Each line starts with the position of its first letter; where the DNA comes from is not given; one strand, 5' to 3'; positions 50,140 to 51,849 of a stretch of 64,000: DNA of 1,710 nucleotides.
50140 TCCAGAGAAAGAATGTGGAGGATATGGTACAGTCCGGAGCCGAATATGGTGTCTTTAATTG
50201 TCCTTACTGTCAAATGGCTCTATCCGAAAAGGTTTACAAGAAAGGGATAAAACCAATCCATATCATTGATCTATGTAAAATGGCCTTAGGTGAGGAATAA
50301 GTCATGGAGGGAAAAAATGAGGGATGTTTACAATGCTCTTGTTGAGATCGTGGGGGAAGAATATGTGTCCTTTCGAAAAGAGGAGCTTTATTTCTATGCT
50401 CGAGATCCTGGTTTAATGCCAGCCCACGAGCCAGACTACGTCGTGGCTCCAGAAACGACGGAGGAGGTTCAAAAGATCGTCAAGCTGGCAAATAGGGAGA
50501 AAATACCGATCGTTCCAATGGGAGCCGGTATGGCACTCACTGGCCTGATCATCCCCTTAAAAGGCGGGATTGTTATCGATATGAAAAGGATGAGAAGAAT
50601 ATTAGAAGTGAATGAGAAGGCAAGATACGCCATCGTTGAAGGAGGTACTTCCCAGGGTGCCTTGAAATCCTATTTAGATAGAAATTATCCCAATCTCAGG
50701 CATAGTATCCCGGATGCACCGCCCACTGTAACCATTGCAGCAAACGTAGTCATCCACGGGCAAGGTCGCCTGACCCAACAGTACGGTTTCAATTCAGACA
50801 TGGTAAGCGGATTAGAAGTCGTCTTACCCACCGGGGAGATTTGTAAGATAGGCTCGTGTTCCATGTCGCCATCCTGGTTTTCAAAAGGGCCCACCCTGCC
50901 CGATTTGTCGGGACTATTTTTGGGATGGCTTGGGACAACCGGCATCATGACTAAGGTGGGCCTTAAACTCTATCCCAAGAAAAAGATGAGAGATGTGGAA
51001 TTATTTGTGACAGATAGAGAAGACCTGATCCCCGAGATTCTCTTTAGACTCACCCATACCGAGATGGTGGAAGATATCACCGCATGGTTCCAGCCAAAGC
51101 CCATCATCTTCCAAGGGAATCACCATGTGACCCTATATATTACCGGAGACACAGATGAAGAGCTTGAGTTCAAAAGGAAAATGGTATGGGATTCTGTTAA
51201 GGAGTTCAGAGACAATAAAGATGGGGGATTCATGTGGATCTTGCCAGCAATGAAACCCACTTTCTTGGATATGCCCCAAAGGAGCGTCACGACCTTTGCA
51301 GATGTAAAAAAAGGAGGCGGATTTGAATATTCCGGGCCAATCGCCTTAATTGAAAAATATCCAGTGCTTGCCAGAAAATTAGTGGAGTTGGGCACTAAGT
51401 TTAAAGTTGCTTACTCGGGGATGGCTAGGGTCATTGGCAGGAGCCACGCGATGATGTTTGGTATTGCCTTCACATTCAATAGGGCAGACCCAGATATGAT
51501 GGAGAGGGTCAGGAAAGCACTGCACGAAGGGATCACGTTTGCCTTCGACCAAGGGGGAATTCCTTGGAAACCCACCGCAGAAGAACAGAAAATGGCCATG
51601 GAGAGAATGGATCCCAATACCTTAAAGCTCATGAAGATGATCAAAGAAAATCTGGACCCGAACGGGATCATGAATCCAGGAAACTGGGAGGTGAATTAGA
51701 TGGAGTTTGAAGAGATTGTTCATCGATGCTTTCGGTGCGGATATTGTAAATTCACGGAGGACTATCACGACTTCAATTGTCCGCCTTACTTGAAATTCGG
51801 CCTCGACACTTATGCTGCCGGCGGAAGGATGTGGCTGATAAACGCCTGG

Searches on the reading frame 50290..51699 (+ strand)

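Call 34: search_protein_families(library=pfam, proteins=[window:50290-51699:+], max_evalue=0.00001)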
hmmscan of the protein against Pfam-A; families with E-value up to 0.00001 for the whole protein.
window:50290-51699:+ (469 aa): 2 families
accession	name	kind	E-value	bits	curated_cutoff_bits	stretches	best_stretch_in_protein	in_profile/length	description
PF01565.28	FAD_binding_4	-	3.5e-31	108.2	26.4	1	48-187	1-138/139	FAD binding domain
PF02913.24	FAD-oxidase_C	-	6.7e-07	29.7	21.2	1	390-465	169-247/248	FAD linked oxidases, C-terminal domain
